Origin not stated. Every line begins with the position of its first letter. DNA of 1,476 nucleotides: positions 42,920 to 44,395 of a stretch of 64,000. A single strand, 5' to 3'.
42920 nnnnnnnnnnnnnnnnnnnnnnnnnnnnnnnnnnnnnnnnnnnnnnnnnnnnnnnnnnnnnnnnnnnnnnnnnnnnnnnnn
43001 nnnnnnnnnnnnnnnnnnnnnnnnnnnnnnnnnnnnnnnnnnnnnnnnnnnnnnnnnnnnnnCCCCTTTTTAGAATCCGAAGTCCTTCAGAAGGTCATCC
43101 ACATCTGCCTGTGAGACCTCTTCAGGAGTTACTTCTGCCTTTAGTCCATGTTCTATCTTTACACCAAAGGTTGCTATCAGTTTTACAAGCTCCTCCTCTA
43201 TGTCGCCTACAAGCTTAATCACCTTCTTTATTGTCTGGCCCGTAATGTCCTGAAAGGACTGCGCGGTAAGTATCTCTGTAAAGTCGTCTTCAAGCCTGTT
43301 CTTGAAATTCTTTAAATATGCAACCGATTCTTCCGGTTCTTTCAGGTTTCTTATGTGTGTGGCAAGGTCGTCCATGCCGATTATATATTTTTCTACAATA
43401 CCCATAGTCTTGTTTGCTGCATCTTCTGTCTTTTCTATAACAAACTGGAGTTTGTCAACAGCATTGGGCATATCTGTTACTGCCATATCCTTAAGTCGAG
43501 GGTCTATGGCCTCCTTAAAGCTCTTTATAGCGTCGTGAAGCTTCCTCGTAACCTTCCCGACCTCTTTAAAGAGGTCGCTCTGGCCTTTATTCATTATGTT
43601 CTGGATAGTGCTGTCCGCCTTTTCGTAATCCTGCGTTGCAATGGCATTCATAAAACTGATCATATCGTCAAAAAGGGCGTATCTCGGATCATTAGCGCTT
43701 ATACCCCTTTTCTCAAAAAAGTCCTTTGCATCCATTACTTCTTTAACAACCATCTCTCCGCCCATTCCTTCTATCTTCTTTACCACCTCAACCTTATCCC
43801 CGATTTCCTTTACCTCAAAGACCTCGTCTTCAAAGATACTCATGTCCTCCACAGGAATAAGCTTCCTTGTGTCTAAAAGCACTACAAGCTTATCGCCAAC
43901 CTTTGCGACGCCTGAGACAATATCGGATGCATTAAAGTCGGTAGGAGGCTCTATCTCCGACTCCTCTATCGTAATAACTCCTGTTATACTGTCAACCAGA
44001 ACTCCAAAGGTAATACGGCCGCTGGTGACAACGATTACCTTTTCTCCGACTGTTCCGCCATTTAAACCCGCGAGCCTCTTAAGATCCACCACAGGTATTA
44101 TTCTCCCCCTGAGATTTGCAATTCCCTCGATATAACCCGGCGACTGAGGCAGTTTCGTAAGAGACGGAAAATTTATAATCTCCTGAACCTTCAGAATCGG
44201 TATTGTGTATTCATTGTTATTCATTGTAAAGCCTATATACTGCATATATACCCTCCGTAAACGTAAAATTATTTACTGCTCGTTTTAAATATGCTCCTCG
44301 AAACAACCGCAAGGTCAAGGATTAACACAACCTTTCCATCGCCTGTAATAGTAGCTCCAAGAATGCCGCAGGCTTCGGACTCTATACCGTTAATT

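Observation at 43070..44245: CheW-CheZ fusion: the coupling protein carries the CheY-P phosphatase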

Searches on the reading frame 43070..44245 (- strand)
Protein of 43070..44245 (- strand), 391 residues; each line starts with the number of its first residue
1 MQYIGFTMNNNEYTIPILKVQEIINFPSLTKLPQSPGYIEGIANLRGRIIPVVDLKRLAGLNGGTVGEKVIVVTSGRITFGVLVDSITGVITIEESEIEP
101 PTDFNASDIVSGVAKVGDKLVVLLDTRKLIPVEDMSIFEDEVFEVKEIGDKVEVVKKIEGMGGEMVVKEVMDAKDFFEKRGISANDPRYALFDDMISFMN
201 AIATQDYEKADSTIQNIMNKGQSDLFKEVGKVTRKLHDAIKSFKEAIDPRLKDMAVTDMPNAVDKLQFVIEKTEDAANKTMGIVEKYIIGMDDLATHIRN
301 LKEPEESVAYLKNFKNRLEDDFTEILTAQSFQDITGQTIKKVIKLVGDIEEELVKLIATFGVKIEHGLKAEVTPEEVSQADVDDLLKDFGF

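Call 3: search_protein_families(library=pfam, proteins=[window:43070-44245:-], max_evalue=1)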
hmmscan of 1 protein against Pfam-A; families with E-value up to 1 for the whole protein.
window:43070-44245:- (391 aa): 11 families
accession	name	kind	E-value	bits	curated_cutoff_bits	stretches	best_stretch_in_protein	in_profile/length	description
PF04344.18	CheZ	-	7.4e-35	121.1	30.7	2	224-304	2-79/203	Chemotaxis phosphatase, CheZ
PF01584.24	CheW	-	2e-34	118.6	23.5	1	2-130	1-134/138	CheW-like domain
PF25014.1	NET2A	-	0.029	14.6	33.1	1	208-320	77-192/235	NET2A-like domain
PF04012.17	PspA_IM30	-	0.04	14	33.9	1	204-320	64-176/220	PspA/IM30 family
PF24850.1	CC_BshC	-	0.071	13.4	27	1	211-330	31-147/159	Bacillithiol biosynthesis BshC, C-terminal coiled-coil domain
PF18071.7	HMW1C_N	-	0.077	13.3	27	0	195-230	4-39/146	HMW1C N-terminal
PF20117.4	DUF6507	-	0.096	13.7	25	0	223-298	23-102/120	Family of unknown function (DUF6507)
PF17767.7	NAPRTase_N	-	0.11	13.3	32.6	1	285-333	38-86/125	Nicotinate phosphoribosyltransferase (NAPRTase) N-terminal domain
PF22022.2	Phage_int_M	-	0.2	12.4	27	0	301-345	11-55/96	Phage integrase central domain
PF21329.2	CYP38_PsbQ-like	-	0.27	12.2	27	0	305-354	70-117/117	Peptidyl-prolyl cis-trans isomerase CYP38-like, PsbQ-like domain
PF07464.16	ApoLp-III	-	0.52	10.9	36.3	0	212-279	9-76/146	Apolipophorin-III precursor (apoLp-III)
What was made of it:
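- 43070..44245 (-): cheW-cheZ fusion gene (391 codons plus stop). Pfam CheW and CheZ both far above their cut-offs (call 3).
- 43856..44242 (-): CheW-type adaptor domain (residues 2-130). Pfam PF01584, 118.6 bits (call 3).
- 43073..43750 (-): CheZ module (residues ~166-391): N-terminal helices, long helical hairpin 249-299/305-360, flexible tether 361-377, terminal helix 379-388. Pfam PF04344, 121 bits (call 3).
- On CheW (Pfam PF01584 CheW-like domain): 118.6 bits against a cut-off of 23.5, residues 2-130, profile positions 1-134 of 138 (call 3).
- On CheZ (Pfam PF04344): 121.1 bits against 30.7 (call 3).
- On CheV: No Response_reg hit in the protein (call 3).
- Closest known: CheV. Different: No REC domain is present (call 3).
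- Checked: Pfam gives CheW PF01584 at residues 2-130, 118.6 bits (cut-off 23.5), and CheZ PF04344, 121.1 bits (cut-off 30.7) (call 3).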

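Call 4: search_protein_families(library=ncbifam, proteins=[window:43070-44245:-], max_evalue=1)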
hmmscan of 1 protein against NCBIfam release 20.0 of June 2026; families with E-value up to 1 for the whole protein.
window:43070-44245:- (391 aa): 2 families
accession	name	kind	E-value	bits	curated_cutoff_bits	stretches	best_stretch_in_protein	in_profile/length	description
NF007903.0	PRK10612.1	equivalog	3.7e-22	78.8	260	1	3-140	19-161/167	chemotaxis protein CheW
NF008368.0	PRK11166.1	equivalog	6.6e-19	68.5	257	2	317-360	129-172/217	protein phosphatase CheZ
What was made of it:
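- On CheW equivalog (NCBIfam NF007903, enteric CheW): 78.8 bits against 260 (call 4).
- On CheZ equivalog (NCBIfam NF008368, enteric CheZ): 68.5 bits against 257 (call 4).
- Both NCBIfam equivalog models score far below their cut-offs (78.8 against 260; 68.5 against 257, call 4), so neither half is a close orthologue of the enteric proteins.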

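Call 5: search_solved_structures(query=window:43070-44245:-, max_evalue=1, show_alignments=3)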
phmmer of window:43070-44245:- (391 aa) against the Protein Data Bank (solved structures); distinct sequences matched with E-value up to 1: 10.
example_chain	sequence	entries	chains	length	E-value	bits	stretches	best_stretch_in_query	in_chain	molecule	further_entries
2qdl_A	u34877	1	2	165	9e-22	80.9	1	4-133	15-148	Chemotaxis signal transduction protein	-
2ho9_A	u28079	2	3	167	1.2e-21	80.4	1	2-145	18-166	Chemotaxis protein cheW | CheW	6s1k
8c5v_E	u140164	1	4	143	1.7e-20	76.6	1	2-135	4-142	Chemotaxis protein CheW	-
1k0s_A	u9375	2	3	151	7.5e-14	54.8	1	4-131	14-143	CHEMOTAXIS PROTEIN CHEW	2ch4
3ja6_A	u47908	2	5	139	8.2e-14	54.7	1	4-130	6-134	Chemotaxis protein CheW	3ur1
4jpb_W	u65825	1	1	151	1.1e-13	54.3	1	4-130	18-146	Chemotaxis protein CheW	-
1kmi_Z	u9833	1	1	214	3.1e-08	36.3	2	322-357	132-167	Chemotaxis protein cheZ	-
6v39_U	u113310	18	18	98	0.13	14.5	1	118-158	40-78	50S ribosomal protein L25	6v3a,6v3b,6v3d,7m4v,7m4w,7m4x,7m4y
6yhs_R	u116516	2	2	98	0.44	12.8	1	118-158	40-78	50S ribosomal protein L25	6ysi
2guz_A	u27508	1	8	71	0.45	12.8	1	144-183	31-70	Mitochondrial import inner membrane translocase subunit TIM14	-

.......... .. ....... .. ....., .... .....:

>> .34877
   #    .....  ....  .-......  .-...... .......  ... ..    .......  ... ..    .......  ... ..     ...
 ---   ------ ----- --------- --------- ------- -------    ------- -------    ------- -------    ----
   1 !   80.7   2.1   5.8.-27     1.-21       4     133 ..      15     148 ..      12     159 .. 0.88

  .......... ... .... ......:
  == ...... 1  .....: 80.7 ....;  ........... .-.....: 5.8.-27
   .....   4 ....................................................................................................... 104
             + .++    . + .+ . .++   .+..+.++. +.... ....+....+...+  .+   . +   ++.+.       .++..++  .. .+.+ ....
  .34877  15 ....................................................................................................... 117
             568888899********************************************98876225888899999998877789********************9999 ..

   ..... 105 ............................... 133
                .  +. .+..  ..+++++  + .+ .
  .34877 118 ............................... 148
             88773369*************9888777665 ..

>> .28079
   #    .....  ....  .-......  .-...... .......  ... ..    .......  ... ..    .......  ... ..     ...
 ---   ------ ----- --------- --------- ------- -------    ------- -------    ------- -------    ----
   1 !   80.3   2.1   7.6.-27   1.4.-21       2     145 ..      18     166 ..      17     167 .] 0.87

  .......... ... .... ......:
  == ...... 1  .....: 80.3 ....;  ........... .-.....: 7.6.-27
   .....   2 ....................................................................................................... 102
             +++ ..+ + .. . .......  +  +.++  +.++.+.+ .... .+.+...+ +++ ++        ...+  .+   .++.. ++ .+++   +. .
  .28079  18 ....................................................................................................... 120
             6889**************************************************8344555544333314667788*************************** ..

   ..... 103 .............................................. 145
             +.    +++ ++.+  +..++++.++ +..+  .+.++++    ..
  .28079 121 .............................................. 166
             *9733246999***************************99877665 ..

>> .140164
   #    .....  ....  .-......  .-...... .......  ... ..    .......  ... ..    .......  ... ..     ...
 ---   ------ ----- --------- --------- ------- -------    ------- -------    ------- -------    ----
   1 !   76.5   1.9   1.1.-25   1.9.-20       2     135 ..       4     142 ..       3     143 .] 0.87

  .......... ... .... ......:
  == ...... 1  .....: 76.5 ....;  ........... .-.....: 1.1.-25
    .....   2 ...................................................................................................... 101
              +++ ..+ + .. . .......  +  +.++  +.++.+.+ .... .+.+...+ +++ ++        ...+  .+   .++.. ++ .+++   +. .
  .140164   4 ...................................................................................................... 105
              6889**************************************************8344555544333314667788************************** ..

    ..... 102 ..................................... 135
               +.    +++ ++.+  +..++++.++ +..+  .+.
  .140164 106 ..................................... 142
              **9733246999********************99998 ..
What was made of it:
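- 43856..44242 (-): PDB CheW hits down to 9e-22 (call 5).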

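Call 7: find_homologous_proteins(query=window:43070-44245:-, max_evalue=0.00001)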
Query window:43070-44245:- (391 aa): 1288 proteins with E <= 0.00001 among 6417 candidates; the best 120 are listed.
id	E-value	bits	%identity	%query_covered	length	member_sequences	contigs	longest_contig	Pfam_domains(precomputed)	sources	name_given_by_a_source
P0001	3.3e-223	758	90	100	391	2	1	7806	PF01584.25,PF04344.19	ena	-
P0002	4.1e-219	745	89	100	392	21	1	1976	PF01584.25,PF04344.19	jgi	jgi:chemotaxis protein CheZ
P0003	1.2e-208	711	84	100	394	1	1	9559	PF01584.25,PF04344.19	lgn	-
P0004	4.0e-206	702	84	100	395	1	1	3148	PF01584.25,PF04344.19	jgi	jgi:chemotaxis protein CheZ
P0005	1.1e-204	698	83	100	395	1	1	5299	PF01584.25,PF04344.19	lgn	-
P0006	4.1e-204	696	84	100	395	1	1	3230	PF01584.25,PF04344.19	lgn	-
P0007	1.9e-203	693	82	100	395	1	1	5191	PF01584.25,PF04344.19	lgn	-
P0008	2.9e-203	693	84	98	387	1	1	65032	PF01584.25,PF04344.19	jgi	jgi:chemotaxis protein CheZ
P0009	4.6e-203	692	83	100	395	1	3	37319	PF01584.25,PF04344.19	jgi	jgi:chemotaxis protein CheZ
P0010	5.3e-203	692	81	100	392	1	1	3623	PF01584.25,PF04344.19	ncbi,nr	ncbi:MAG: protein phosphatase CheZ [Nitrospirae bacterium]|nr:protein phosphatase CheZ [Nitrospirota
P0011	2.5e-202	690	80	100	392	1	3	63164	PF01584.25,PF04344.19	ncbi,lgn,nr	ncbi:MAG: protein phosphatase CheZ [Nitrospirae bacterium]|nr:protein phosphatase CheZ [Nitrospirota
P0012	4.8e-202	689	83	100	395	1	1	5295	PF01584.25,PF04344.19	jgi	jgi:chemotaxis protein CheZ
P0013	6.8e-202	688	80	100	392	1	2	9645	PF01584.25,PF04344.19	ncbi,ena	-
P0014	8.3e-202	688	79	100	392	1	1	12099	PF01584.25,PF04344.19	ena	-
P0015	9.7e-202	688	79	100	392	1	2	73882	PF01584.25,PF04344.19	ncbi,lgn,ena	-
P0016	1.3e-201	687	84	98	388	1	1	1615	PF01584.25,PF04344.19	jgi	jgi:chemotaxis protein CheZ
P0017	1.4e-201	687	82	100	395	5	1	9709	PF01584.25,PF04344.19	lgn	-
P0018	3.0e-201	686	81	100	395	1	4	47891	PF01584.25,PF04344.19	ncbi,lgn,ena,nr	ncbi:MAG: protein phosphatase CheZ [Nitrospirae bacterium]|nr:protein phosphatase CheZ [Nitrospirota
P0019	3.3e-201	686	83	100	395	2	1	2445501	PF01584.25,PF04344.19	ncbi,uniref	ncbi:hypothetical protein A45J_2234 [hot springs metagenome]|uniref:CheW-like domain-containing prot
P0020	3.7e-201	686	92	88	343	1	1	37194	PF01584.25,PF04344.19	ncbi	ncbi:MAG: protein phosphatase CheZ, partial [Nitrospirota bacterium]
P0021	4.4e-201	686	80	100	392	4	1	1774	PF01584.25,PF04344.19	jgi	jgi:chemotaxis protein CheZ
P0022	6.1e-201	685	81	100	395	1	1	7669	PF01584.25,PF04344.19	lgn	-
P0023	9.2e-201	685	81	100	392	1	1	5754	PF01584.25,PF04344.19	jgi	jgi:chemotaxis protein CheZ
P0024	1.3e-199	681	79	100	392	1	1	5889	PF01584.25,PF04344.19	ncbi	ncbi:MAG: protein phosphatase CheZ [Nitrospirota bacterium]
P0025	1.5e-199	681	79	100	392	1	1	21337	PF01584.25,PF04344.19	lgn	-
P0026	2.2e-199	680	81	100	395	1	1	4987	PF01584.25,PF04344.19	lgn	-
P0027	5.1e-199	679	81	100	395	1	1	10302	PF01584.25,PF04344.19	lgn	-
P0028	5.3e-199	679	79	100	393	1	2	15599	PF01584.25,PF04344.19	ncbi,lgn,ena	-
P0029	5.4e-199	679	82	100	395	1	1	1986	PF01584.25,PF04344.19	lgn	-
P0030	7.5e-199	678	80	100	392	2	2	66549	PF01584.25,PF04344.19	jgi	jgi:chemotaxis protein CheZ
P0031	9.5e-199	678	81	98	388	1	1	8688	PF01584.25,PF04344.19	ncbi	-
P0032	2.5e-198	677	81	100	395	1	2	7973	PF01584.25,PF04344.19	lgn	-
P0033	9.3e-198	675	80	100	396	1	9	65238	PF01584.25,PF04344.19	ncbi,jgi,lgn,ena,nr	ncbi:MAG TPA: hypothetical protein DHV16_01005 [Nitrospiraceae bacterium]|nr:MAG: hypothetical prote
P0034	8.2e-197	672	77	100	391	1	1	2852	PF01584.25,PF04344.19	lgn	-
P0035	3.9e-195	666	77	100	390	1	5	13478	PF01584.25,PF04344.19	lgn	-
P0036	5.6e-194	662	77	100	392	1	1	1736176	PF01584.25,PF04344.19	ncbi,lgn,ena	-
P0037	9.6e-194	661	78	100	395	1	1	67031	PF01584.25,PF04344.19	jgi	jgi:chemotaxis protein CheZ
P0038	5.2e-193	659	77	100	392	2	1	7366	PF01584.25,PF04344.19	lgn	-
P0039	1.8e-192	657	77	100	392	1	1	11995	PF01584.25,PF04344.19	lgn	-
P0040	3.8e-192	656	75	100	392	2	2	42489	PF01584.25,PF04344.19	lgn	-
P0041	2.7e-191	653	77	100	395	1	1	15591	PF01584.25,PF04344.19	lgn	-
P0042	3.8e-191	653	78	100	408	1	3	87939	PF01584.25,PF04344.19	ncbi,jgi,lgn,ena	-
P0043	1.5e-189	648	77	100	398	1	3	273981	PF01584.25,PF04344.19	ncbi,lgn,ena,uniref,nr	ncbi:MAG: protein phosphatase CheZ [Alphaproteobacteria bacterium]|uniref:Protein phosphatase CheZ n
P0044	2.3e-189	647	74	100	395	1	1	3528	PF01584.25,PF04344.19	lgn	-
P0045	3.0e-189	647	81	98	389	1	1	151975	PF01584.25,PF04344.19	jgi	jgi:chemotaxis protein CheZ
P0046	2.3e-188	644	76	100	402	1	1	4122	PF01584.25,PF04344.19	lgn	-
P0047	3.8e-188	643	76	100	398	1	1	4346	PF01584.25,PF04344.19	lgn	-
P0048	1.2e-187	641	75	100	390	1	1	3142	PF01584.25,PF04344.19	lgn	-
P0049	1.3e-187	641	75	100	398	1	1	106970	PF01584.25,PF04344.19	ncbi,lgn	ncbi:MAG: protein phosphatase CheZ [Thermodesulfovibrionales bacterium]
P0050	1.3e-187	641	76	100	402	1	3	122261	PF01584.25,PF04344.19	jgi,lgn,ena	jgi:chemotaxis protein CheZ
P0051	4.3e-187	640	75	100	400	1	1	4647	PF01584.25,PF04344.19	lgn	-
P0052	2.6e-185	634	74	100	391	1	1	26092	PF01584.25,PF04344.19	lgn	-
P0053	4.1e-185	633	74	100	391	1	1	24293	PF01584.25,PF04344.19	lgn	-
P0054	5.3e-185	633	73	100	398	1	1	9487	PF01584.25,PF04344.19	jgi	jgi:chemotaxis signal transduction protein/chemotaxis regulatin CheY-phosphate phosphatase CheZ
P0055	1.0e-183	628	78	96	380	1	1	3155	PF01584.25,PF04344.19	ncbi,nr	ncbi:MAG TPA: hypothetical protein DHW81_00140, partial [Nitrospiraceae bacterium]|nr:hypothetical p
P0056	1.8e-183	628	74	100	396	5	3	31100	PF01584.25,PF04344.19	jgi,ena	-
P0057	2.0e-183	628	76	100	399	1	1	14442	PF01584.25,PF04344.19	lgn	-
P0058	7.6e-183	626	75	100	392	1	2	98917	PF01584.25,PF04344.19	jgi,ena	jgi:chemotaxis protein CheZ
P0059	1.3e-182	625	74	100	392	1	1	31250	PF01584.25,PF04344.19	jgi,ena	jgi:chemotaxis protein CheZ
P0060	1.8e-182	624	74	100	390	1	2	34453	PF01584.25,PF04344.19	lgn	-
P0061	3.1e-182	624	74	100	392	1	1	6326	PF01584.25,PF04344.19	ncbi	-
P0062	1.8e-181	621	74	100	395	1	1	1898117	PF01584.25,PF04344.19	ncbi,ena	-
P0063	3.9e-181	620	72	100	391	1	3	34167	PF01584.25,PF04344.19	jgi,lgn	jgi:chemotaxis protein CheZ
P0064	7.9e-181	619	72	100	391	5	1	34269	PF01584.25,PF04344.19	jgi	jgi:chemotaxis signal transduction protein/chemotaxis regulatin CheY-phosphate phosphatase CheZ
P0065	1.3e-180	618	73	100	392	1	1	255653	PF01584.25,PF04344.19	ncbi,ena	-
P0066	3.2e-180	617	73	100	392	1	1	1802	PF01584.25,PF04344.19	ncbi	-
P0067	1.0e-179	615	74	100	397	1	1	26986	PF01584.25,PF04344.19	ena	-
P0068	1.5e-179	615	74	100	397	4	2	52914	PF01584.25,PF04344.19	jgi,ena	-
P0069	7.2e-179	613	74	100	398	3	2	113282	PF01584.25,PF04344.19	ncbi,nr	ncbi:MAG: protein phosphatase CheZ [Nitrospirae bacterium]|nr:protein phosphatase CheZ [Nitrospirota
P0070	1.4e-178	612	73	100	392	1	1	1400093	PF01584.25,PF04344.19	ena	-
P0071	2.1e-178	611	74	100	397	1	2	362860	PF01584.25,PF04344.19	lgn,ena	-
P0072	5.4e-178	610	72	100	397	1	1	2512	PF01584.25,PF04344.19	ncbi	-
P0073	8.4e-178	609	72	100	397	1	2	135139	PF01584.25,PF04344.19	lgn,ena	-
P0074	1.0e-177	609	72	100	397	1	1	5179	PF01584.25,PF04344.19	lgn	-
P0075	1.0e-177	609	72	100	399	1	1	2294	PF01584.25,PF04344.19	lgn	-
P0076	3.1e-177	607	72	100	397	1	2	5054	PF01584.25,PF04344.19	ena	-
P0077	4.2e-177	607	72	100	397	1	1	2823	PF01584.25,PF04344.19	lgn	-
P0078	6.0e-177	606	71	100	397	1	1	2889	PF01584.25,PF04344.19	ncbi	ncbi:MAG: protein phosphatase CheZ [Thermodesulfovibrionales bacterium]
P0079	7.2e-177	606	72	100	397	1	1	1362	PF01584.25,PF04344.19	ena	-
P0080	9.5e-177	606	72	100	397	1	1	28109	PF01584.25,PF04344.19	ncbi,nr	ncbi:MAG: protein phosphatase CheZ [Thermodesulfovibrionales bacterium]|nr:protein phosphatase CheZ 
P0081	3.5e-176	604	73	100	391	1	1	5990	PF01584.25,PF04344.19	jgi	jgi:chemotaxis protein CheZ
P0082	6.3e-176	603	73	100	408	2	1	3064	PF01584.25,PF04344.19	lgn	-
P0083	9.7e-176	602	70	100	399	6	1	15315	PF01584.25,PF04344.19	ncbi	-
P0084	1.2e-175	602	72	100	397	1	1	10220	PF01584.25,PF04344.19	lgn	-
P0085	1.7e-175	601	71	100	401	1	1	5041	PF01584.25,PF04344.19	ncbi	-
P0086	3.3e-175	601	71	100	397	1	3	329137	PF01584.25,PF04344.19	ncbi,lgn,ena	ncbi:MAG: protein phosphatase CheZ [Dissulfurispiraceae bacterium]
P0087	8.7e-174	596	70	100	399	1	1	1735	PF01584.25,PF04344.19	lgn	-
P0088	9.1e-174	596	70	100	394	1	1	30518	PF01584.25,PF04344.19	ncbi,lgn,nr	ncbi:MAG: protein phosphatase CheZ [Nitrospirae bacterium]|nr:protein phosphatase CheZ [Nitrospirota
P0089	4.5e-173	593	70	100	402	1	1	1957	PF01584.25,PF04344.19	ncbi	-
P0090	4.7e-173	593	70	100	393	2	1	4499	PF01584.25,PF04344.19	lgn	-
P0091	1.8e-172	592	71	100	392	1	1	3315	PF01584.25,PF04344.19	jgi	-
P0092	1.1e-171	589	71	100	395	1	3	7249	PF01584.25,PF04344.19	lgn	-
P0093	5.3e-171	587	72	98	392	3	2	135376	PF01584.25,PF04344.19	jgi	jgi:chemotaxis protein CheZ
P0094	7.9e-170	583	68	100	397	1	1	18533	PF01584.25,PF04344.19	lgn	-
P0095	2.8e-169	581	68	100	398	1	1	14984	PF01584.25,PF04344.19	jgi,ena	-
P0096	3.4e-169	581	67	100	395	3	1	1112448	PF01584.25,PF04344.19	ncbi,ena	-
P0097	1.9e-168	578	67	100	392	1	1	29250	PF01584.25,PF04344.19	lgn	-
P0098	6.7e-168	576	69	100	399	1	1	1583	PF01584.25,PF04344.19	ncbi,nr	ncbi:MAG: protein phosphatase CheZ [Thermodesulfovibrionales bacterium]|nr:protein phosphatase CheZ 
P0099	8.0e-168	576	69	100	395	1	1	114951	PF01584.25,PF04344.19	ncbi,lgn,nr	ncbi:MAG: protein phosphatase CheZ [Nitrospirae bacterium]|nr:protein phosphatase CheZ [Nitrospirota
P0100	9.7e-168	576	70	100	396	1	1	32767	PF01584.25,PF04344.19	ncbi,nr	ncbi:MAG: protein phosphatase CheZ [Nitrospiraceae bacterium]|nr:protein phosphatase CheZ [Nitrospir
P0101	1.9e-167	575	69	100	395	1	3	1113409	PF01584.25,PF04344.19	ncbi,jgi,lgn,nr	ncbi:MAG: protein phosphatase CheZ [Dissulfurispiraceae bacterium]|jgi:chemotaxis protein CheZ|nr:pr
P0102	2.0e-167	575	67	100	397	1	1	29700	PF01584.25,PF04344.19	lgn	-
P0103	2.5e-167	575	67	100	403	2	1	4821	PF01584.25,PF04344.19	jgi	jgi:chemotaxis signal transduction protein/chemotaxis regulatin CheY-phosphate phosphatase CheZ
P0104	3.1e-167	574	68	100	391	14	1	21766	PF01584.25,PF04344.19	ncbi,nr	ncbi:protein phosphatase CheZ [Thermodesulfovibrionales bacterium]|nr:protein phosphatase CheZ [Ther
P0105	5.6e-167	573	68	100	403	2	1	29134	PF01584.25,PF04344.19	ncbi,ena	-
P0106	1.0e-166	573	67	100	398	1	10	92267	PF01584.25,PF04344.19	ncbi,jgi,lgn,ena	ncbi:MAG: protein phosphatase CheZ [Thermodesulfovibrionales bacterium]|jgi:chemotaxis protein CheZ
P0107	1.1e-166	572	67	100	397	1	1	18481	PF01584.25,PF04344.19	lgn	-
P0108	2.2e-166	572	67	100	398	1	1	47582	PF01584.25,PF04344.19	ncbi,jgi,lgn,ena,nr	ncbi:MAG TPA: protein phosphatase CheZ [Thermodesulfovibrionales bacterium]|nr:protein phosphatase C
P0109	2.3e-166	571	80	85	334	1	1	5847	PF01584.25,PF04344.19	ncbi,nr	ncbi:MAG: protein phosphatase CheZ, partial [Nitrospirae bacterium]|nr:protein phosphatase CheZ [Nit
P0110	2.9e-166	571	67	100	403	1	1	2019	PF01584.25,PF04344.19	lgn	-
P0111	4.6e-166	570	68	100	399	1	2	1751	PF01584.25,PF04344.19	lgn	-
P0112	6.4e-166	570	67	100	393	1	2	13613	PF01584.25,PF04344.19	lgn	-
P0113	1.4e-165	569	67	100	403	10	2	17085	PF01584.25,PF04344.19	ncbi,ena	-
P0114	4.9e-165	567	67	100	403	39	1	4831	PF01584.25,PF04344.19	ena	-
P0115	1.1e-164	566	64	100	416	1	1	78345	PF01584.25,PF04344.19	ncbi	ncbi:MAG: protein phosphatase CheZ [Nitrospirota bacterium]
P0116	1.1e-164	566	68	100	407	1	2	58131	PF01584.25,PF04344.19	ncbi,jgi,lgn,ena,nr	ncbi:MAG TPA: protein phosphatase CheZ [Dissulfurispiraceae bacterium]|nr:protein phosphatase CheZ [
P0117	2.7e-164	565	67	100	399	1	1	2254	PF01584.25,PF04344.19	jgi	-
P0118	4.1e-164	564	67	100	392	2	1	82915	PF01584.25,PF04344.19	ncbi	-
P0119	4.8e-164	564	68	100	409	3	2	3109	PF01584.25,PF04344.19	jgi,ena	-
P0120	1.2e-163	562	67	100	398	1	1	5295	PF01584.25,PF04344.19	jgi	jgi:chemotaxis signal transduction protein/chemotaxis regulatin CheY-phosphate phosphatase CheZ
